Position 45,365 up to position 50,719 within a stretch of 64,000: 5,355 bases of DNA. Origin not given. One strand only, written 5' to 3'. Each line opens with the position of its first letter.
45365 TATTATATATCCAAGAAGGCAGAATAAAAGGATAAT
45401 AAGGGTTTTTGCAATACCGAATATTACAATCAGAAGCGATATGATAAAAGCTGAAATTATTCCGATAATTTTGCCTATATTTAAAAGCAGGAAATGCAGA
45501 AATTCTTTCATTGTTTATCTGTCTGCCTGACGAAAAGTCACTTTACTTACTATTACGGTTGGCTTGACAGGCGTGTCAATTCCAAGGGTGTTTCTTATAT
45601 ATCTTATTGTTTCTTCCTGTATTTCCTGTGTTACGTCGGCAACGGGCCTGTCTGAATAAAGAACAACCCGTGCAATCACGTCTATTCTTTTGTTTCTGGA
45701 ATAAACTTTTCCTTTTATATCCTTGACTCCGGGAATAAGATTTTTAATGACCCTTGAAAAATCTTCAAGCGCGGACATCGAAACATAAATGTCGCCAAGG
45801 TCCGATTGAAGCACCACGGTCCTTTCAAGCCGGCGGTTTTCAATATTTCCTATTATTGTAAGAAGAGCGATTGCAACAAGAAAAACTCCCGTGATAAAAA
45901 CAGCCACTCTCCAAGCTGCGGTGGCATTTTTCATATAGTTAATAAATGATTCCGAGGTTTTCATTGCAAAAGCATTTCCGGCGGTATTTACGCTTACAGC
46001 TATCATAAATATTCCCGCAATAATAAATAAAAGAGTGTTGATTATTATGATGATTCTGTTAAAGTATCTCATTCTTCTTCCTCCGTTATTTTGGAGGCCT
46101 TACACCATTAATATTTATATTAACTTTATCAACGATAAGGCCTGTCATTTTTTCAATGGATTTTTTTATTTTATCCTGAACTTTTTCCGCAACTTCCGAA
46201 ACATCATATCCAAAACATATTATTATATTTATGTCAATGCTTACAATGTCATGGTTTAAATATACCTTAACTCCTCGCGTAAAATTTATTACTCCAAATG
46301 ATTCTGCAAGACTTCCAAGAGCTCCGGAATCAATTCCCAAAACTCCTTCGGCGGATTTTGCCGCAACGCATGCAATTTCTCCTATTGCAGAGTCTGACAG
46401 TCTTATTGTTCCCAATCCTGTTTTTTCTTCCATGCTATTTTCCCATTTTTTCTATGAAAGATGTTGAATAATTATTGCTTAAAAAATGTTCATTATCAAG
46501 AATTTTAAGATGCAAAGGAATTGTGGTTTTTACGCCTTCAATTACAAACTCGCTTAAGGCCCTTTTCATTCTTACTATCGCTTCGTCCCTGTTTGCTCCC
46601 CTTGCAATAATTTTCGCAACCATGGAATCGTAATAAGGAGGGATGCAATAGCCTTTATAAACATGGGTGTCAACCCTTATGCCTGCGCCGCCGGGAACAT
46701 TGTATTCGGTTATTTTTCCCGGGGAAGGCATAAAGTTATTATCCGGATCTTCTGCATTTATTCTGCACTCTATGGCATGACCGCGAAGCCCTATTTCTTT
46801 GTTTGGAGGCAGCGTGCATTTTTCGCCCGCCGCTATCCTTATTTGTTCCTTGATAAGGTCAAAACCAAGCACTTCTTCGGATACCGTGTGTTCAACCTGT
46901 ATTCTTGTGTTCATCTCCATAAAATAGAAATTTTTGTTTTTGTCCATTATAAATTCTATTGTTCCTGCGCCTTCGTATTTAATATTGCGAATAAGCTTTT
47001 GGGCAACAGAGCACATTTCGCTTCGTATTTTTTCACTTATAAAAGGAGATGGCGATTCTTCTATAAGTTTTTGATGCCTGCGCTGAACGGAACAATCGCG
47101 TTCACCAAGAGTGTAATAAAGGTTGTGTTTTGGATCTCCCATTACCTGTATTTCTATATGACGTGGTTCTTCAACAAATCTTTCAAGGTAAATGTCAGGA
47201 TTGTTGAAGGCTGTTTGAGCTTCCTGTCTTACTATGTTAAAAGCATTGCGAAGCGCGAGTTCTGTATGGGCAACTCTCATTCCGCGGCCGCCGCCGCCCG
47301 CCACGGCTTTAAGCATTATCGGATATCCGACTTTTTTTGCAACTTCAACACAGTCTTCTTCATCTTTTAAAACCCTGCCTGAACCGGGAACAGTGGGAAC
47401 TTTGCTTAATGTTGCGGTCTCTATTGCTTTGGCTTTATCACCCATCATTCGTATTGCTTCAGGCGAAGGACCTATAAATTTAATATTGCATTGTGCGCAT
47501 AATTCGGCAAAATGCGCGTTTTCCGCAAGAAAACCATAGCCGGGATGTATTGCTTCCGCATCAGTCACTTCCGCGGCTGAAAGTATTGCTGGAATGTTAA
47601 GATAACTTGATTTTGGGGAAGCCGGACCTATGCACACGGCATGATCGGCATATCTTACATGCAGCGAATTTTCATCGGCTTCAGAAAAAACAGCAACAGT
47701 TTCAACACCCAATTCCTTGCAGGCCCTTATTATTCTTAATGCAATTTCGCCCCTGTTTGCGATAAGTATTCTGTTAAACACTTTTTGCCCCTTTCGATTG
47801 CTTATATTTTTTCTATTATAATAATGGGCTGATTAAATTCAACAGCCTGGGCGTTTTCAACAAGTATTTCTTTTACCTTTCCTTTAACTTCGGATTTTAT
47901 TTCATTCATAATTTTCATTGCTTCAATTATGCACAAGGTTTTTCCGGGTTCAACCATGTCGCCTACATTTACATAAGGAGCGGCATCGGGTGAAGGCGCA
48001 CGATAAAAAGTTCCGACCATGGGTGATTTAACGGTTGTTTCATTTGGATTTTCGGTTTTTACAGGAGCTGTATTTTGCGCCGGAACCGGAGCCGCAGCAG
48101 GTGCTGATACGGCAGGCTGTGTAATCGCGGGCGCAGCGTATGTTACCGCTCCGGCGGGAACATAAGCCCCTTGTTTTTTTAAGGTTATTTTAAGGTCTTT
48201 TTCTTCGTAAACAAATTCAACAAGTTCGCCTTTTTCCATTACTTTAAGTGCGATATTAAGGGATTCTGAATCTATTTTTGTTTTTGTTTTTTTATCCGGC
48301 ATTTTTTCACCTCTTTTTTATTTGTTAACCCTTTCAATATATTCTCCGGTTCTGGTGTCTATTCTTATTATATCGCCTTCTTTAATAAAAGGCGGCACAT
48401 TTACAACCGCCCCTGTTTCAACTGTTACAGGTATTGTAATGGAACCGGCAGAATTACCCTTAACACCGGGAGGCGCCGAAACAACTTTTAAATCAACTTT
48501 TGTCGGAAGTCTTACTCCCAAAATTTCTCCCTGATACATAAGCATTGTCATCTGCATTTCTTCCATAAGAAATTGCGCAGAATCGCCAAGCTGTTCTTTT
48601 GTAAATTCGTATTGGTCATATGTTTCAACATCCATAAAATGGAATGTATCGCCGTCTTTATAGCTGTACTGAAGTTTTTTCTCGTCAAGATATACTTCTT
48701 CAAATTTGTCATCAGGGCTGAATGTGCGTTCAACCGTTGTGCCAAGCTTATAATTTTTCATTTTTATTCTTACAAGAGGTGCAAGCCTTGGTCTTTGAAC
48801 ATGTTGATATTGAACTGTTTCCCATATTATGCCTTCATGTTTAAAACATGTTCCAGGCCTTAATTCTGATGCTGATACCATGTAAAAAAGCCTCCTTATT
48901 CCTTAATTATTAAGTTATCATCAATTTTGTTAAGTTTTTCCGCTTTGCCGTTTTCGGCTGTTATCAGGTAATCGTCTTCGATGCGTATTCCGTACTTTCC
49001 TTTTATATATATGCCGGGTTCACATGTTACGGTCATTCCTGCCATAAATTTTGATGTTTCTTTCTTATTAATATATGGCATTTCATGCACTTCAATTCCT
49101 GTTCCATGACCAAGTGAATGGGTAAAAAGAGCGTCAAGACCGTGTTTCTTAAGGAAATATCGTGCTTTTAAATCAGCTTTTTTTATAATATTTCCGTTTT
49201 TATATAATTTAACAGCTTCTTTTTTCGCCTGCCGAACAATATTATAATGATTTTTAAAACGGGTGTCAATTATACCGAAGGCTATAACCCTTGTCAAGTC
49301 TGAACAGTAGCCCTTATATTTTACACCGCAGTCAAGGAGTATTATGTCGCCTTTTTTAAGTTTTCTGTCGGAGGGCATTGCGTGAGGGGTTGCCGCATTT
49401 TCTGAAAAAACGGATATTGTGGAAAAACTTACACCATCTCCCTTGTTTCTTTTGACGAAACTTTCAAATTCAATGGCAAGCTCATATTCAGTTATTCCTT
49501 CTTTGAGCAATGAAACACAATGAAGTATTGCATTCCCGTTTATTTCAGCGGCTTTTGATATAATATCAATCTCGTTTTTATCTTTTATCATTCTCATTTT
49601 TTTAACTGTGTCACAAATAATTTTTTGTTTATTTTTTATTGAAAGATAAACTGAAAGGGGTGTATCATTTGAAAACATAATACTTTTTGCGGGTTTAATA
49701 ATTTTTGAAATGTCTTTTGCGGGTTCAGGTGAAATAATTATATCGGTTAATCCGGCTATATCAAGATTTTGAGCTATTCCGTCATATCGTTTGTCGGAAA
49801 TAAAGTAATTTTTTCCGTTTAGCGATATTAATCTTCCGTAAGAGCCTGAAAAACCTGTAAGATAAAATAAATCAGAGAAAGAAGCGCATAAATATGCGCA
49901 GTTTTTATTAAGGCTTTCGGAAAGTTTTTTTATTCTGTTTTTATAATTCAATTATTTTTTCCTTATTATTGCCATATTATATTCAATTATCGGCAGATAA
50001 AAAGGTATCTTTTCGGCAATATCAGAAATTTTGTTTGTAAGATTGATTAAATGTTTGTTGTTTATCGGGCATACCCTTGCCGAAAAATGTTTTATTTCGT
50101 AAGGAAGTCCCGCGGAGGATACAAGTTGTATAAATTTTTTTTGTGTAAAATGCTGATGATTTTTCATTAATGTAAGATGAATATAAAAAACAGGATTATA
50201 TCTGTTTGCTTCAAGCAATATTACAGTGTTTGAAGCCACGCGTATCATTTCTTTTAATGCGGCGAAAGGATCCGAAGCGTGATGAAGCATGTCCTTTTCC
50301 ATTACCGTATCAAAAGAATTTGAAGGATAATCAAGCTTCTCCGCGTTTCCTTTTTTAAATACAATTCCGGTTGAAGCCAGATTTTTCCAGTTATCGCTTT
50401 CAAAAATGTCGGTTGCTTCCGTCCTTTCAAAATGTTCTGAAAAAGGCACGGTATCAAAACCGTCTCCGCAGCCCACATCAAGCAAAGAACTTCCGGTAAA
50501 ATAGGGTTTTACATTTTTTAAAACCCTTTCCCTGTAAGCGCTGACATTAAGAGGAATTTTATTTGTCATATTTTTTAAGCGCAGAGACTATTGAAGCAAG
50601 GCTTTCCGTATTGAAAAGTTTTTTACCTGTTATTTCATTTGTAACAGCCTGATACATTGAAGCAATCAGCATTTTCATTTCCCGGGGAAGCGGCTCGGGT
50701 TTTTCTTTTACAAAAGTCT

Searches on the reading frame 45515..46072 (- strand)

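Call 17: search_protein_families(library=pfam, proteins=[window:45515-46072:-], max_evalue=0.0001)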
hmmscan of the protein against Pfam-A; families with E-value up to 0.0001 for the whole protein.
window:45515-46072:- (185 aa): 0 families

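Call 36: search_protein_families(library=pfam, proteins=[window:45515-46072:-], max_evalue=5)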
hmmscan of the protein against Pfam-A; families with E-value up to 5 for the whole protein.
window:45515-46072:- (185 aa): 4 families
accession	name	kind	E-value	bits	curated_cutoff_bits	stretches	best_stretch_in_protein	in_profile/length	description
PF00335.26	Tetraspanin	-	0.0045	17.1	32.1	1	7-80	4-72/225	Tetraspanin family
PF22571.1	LiaI-LiaF-TM_PspC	-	0.025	14.8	27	1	4-74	27-99/142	PspC transmembrane region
PF04290.18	DctQ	-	0.036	14.4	28.3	1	4-76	61-129/132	Tripartite ATP-independent periplasmic transporters, DctQ component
PF17024.10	DMAP1_like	-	0.12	13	30.8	1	71-114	4-48/113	Putative DMAP1-like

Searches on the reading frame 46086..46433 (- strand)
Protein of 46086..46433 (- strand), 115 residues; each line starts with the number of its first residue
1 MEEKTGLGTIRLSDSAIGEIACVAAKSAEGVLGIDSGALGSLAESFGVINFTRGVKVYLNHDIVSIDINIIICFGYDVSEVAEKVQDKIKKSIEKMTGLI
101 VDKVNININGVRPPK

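Call 17: search_protein_families(library=pfam, proteins=[window:46086-46433:-], max_evalue=0.0001)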
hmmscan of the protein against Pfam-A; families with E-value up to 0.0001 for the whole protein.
window:46086-46433:- (115 aa): 1 family
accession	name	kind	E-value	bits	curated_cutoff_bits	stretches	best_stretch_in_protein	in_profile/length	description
PF03780.18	Asp23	-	3.3e-27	95.5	28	1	7-112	2-108/108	Asp23 family, cell envelope-related function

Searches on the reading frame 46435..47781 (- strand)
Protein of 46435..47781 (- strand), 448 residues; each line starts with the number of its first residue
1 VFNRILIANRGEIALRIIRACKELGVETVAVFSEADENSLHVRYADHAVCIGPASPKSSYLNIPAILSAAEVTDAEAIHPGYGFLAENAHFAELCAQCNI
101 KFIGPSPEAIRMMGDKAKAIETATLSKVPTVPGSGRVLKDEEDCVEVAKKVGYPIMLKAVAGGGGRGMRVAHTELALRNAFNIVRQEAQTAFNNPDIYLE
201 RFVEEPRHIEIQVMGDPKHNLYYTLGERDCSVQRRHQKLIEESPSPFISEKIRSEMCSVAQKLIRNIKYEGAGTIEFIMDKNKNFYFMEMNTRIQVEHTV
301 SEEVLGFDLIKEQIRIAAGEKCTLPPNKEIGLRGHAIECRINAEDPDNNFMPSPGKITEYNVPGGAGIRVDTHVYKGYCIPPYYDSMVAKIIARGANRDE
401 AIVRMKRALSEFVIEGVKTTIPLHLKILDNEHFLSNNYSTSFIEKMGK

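Call 17: search_protein_families(library=pfam, proteins=[window:46435-47781:-], max_evalue=0.0001)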
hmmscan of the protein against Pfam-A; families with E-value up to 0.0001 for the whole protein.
window:46435-47781:- (448 aa): 5 families
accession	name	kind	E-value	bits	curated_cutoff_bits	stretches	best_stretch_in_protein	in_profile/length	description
PF02786.22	CPSase_L_D2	-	4.1e-69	232.8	19.8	1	115-321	1-207/211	Carbamoyl-phosphate synthase L chain, ATP binding domain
PF00289.28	Biotin_carb_N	-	6.4e-48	162.3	25.5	1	1-110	1-110/110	Biotin carboxylase, N-terminal domain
PF02785.25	Biotin_carb_C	-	1.6e-44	150.9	32.4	1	338-444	1-107/108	Biotin carboxylase C-terminal domain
PF07478.18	Dala_Dala_lig_C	-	6.8e-10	39.2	24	1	137-292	21-174/204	D-ala D-ala ligase C-terminus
PF02222.28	ATP-grasp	-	2.8e-08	34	27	1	137-293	15-162/179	ATP-grasp domain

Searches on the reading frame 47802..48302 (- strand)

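Call 17: search_protein_families(library=pfam, proteins=[window:47802-48302:-], max_evalue=0.0001)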
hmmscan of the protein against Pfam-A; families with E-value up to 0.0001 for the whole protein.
window:47802-48302:- (166 aa): 1 family
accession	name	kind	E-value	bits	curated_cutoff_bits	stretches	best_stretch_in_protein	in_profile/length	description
PF00364.28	Biotin_lipoyl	-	4.5e-22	78.1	22.1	1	90-163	2-73/73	Biotin-requiring enzyme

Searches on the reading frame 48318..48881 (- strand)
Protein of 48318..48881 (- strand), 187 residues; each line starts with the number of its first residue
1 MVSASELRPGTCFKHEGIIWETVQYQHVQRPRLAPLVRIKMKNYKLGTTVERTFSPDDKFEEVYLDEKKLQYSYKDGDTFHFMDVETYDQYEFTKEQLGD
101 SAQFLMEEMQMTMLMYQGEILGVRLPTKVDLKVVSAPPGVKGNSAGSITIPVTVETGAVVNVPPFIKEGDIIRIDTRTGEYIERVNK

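Call 17: search_protein_families(library=pfam, proteins=[window:48318-48881:-], max_evalue=0.0001)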
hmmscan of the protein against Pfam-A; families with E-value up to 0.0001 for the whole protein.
window:48318-48881:- (187 aa): 3 families
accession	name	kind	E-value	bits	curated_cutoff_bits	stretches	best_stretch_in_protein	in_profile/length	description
PF09285.17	Elong-fact-P_C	-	2.8e-23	81.8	25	1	129-184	1-56/56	Elongation factor P, C-terminal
PF01132.26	EFP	-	3.2e-22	78.7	27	1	68-121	1-54/54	Elongation factor P (EF-P) OB domain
PF08207.18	EFP_N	-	2.4e-16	59.9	23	1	3-60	1-58/58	Elongation factor P (EF-P) KOW-like domain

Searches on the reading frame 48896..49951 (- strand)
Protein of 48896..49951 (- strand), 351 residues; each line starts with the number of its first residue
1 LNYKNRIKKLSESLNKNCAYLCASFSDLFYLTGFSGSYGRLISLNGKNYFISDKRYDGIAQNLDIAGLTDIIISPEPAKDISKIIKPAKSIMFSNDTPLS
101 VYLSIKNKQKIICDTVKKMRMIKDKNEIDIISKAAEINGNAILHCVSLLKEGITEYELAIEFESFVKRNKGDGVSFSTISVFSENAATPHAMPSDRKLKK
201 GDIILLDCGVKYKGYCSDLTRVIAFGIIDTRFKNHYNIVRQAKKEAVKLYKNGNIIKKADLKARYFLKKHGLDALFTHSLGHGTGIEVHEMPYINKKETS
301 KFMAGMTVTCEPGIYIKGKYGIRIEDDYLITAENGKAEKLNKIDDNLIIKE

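Call 17: search_protein_families(library=pfam, proteins=[window:48896-49951:-], max_evalue=0.0001)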
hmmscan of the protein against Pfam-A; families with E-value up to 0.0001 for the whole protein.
window:48896-49951:- (351 aa): 2 families
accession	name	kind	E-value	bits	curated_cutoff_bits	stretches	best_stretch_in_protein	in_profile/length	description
PF00557.29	Peptidase_M24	-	1.1e-62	211.9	23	1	130-332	2-208/208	Metallopeptidase family M24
PF01321.24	Creatinase_N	-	2.5e-06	28.5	22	1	8-121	3-127/128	Creatinase/Prolidase N-terminal domain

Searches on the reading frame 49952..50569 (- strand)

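Call 17: search_protein_families(library=pfam, proteins=[window:49952-50569:-], max_evalue=0.0001)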
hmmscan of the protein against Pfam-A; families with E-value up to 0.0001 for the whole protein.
window:49952-50569:- (205 aa): 7 families
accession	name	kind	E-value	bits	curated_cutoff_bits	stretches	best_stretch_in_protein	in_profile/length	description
PF08241.18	Methyltransf_11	-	1.1e-13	52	21.2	1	30-113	1-88/95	Methyltransferase domain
PF13847.12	Methyltransf_31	-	1.8e-10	41.1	27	1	26-119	4-108/145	Methyltransferase domain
PF13649.12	Methyltransf_25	-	7.8e-10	39.8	27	1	30-112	2-93/97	Methyltransferase domain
PF13489.12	Methyltransf_23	-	7e-09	36.1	27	1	12-122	9-119/164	Methyltransferase domain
PF07021.18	MetW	-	9.8e-08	32.3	21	1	25-117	13-107/193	Methionine biosynthesis protein MetW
PF08242.18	Methyltransf_12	-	1.2e-05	26.4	30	1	30-112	1-92/98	Methyltransferase domain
PF01209.24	Ubie_methyltran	-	1.8e-05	24.7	20.1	1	18-113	40-144/233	ubiE/COQ5 methyltransferase family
